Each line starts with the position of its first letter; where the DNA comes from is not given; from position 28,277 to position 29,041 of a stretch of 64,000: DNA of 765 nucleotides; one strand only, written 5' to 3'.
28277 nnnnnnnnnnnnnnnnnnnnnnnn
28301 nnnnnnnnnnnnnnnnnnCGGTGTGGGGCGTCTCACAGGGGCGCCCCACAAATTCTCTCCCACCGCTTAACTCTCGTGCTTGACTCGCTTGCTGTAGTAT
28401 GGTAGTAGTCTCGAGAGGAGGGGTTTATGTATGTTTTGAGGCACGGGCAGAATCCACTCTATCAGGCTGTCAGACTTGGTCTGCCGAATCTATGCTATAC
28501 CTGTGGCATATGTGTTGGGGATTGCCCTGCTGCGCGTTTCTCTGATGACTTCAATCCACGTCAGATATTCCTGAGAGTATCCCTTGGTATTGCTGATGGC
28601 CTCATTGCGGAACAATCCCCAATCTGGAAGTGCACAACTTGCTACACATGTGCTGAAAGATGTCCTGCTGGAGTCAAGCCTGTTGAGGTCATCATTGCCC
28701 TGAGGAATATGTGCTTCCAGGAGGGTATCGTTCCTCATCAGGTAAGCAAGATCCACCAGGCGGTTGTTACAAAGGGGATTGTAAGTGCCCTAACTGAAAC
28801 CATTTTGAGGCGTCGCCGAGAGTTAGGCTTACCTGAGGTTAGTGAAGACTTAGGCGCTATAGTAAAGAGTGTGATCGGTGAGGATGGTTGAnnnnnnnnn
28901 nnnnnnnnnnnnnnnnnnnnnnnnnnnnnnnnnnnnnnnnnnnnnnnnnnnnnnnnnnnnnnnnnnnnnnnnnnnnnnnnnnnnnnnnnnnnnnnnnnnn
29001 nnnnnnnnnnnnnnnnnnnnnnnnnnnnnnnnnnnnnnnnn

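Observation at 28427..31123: HdrC-like and HdrB-like (CCG) proteins in an operon with dihydrolipoamide dehydrogenase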

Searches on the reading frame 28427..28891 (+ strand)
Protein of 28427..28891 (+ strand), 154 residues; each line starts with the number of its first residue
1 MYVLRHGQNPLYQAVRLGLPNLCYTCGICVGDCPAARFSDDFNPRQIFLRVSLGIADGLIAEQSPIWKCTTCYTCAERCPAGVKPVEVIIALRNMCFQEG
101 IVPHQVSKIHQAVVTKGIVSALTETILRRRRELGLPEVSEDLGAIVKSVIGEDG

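Call 4: search_protein_families(library=pfam, proteins=[window:28427-28891:+])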
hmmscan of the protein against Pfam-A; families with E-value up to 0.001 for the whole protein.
window:28427-28891:+ (154 aa): 5 families
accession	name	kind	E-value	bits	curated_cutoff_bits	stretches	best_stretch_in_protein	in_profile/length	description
PF13183.11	Fer4_8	-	8.7e-10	39.4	27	1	22-83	4-68/68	4Fe-4S dicluster domain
PF13187.11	Fer4_9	-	4e-09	36.8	27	1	23-82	2-50/52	4Fe-4S dicluster domain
PF13534.11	Fer4_17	-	5.6e-08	33.7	22.2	1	23-83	2-60/61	4Fe-4S dicluster domain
PF13237.11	Fer4_10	-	1.1e-06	28.8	25.5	1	20-80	6-53/53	4Fe-4S dicluster domain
PF12838.12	Fer4_7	-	0.00025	21.9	27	0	23-83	2-52/52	4Fe-4S dicluster domain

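Call 5: search_protein_families(library=ncbifam, proteins=[window:28427-28891:+])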
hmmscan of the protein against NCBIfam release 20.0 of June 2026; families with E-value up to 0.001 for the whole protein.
window:28427-28891:+ (154 aa): 15 families
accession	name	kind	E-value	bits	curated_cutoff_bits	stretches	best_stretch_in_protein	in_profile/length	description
TIGR03290.1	CoB_CoM_SS_C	equivalog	3.3e-31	108.2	160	1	21-140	2-119/144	CoB--CoM heterodisulfide reductase subunit C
NF041779.1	hetero_SS_HdrC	equivalog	1e-20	74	350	1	17-109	28-116/198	ferredoxin:CoB-CoM heterodisulfide reductase subunit HdrC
NF041890.1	hdrC_Methbact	equivalog_domain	4.1e-17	62.4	270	1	23-108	31-113/192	ferredoxin:CoB-CoM heterodisulfide reductase subunit HdrC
NF038018.1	qmoC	equivalog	2.7e-15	56.7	300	1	23-112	20-107/360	quinone-interacting membrane-bound oxidoreductase complex subunit QmoC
NF004898.0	PRK06259.1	equivalog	1.7e-08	33.6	385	1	23-117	136-237/488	fumarate reductase (CoM/CoB) subunit TfrB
NF008369.0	PRK11168.1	equivalog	2.7e-08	33.1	278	1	21-116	11-102/401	anaerobic glycerol-3-phosphate dehydrogenase subunit C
NF009226.0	PRK12576.1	equivalog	6.5e-08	32.3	344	1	22-98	155-236/317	succinate dehydrogenase/fumarate reductase iron-sulfur subunit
TIGR00384.1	dhsB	subfamily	6.3e-07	29.1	88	1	22-92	141-221/222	succinate dehydrogenase and fumarate reductase iron-sulfur protein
NF009227.0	PRK12577.1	equivalog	2.3e-06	26.5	349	1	23-112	154-254/330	succinate dehydrogenase/fumarate reductase iron-sulfur subunit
NF004616.0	PRK05950.1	subfamily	3.8e-06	26.2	228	1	22-99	148-236/238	succinate dehydrogenase iron-sulfur subunit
NF042952.1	MFR_FeS_SdhB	equivalog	6.5e-06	25.4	600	1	63-104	198-239/320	8-methylmenaquinol:fumarate reductase iron-sulfur subunit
NF045711.1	sulf_resp_HmcF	equivalog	4.3e-05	22.5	750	1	67-106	118-157/457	sulfate respiration complex iron-sulfur protein HmcF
NF008434.0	PRK11274.1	equivalog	0.00019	20.5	333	1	22-118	24-123/409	glycolate oxidase subunit GlcF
TIGR02486.1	RDH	subfamily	0.00031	20.7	160.35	0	69-82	207-220/314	reductive dehalogenase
NF007205.0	PRK09626.1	equivalog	0.0004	20.4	93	0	68-84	18-34/105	2-oxoglutarate-acceptor oxidoreductase subunit OorD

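Call 29: search_solved_structures(query=window:28427-28888:+, max_evalue=0.01, show_alignments=2)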
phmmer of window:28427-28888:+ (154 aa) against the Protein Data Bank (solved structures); distinct sequences matched with E-value up to 0.01: 8.
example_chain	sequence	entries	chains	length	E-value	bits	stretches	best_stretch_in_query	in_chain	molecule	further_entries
7bkb_C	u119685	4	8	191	1.5e-22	83.3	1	19-137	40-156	CoB--CoM heterodisulfide reductase subunit C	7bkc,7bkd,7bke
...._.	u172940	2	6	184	9.1e-22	80.8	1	21-138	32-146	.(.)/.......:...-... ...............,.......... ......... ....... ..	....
5odc_C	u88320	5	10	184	2.6e-21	79.3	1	21-137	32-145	Heterodisulfide reductase, subunit C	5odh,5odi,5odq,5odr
8rvv_C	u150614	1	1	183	1.2e-19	73.9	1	22-138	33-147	H(2):CoB-CoM heterodisulfide,ferredoxin reductase subunit C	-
8rvu_c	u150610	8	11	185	1.3e-19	73.8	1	22-138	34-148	H(2):CoB-CoM heterodisulfide,ferredoxin reductase subunit C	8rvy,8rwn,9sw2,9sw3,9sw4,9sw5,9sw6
9ojn_A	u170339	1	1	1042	6.4e-06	29.3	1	57-117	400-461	Iron-sulfur-binding reductase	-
8rja_F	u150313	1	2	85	0.00034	23.7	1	20-84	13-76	NAD(P)H-quinone oxidoreductase subunit I, chloroplastic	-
5t5i_G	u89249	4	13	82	0.0064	19.6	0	18-83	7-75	Tungsten formylmethanofuran dehydrogenase subunit fwdG | Tungsten formylmethanofuran dehydrogenase, subunit G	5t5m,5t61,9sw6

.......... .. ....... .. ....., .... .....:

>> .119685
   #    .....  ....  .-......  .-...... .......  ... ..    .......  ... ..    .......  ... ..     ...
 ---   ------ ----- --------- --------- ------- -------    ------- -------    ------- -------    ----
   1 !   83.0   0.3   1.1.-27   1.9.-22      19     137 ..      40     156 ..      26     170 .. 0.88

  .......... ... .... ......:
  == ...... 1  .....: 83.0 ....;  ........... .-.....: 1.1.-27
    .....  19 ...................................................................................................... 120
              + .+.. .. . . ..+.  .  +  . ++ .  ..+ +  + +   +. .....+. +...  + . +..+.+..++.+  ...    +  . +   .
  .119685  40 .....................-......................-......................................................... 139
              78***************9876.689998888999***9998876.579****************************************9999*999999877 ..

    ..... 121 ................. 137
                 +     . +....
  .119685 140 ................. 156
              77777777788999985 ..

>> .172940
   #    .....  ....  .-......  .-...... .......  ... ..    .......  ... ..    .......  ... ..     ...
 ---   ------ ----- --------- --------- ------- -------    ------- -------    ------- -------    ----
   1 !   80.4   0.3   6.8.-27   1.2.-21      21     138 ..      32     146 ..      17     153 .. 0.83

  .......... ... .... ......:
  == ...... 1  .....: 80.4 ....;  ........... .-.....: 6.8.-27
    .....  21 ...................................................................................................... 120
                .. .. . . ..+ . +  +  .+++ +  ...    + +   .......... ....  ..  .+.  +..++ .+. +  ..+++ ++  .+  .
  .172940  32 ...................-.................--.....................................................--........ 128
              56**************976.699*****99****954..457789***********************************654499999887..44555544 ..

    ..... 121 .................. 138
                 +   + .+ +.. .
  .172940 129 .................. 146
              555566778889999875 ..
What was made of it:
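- On HdrC: Methanogen HdrC structures match at E 1e-22 (call 29).
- Checked: Its best solved relatives are methanogen HdrC, E 1e-22 (call 29).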
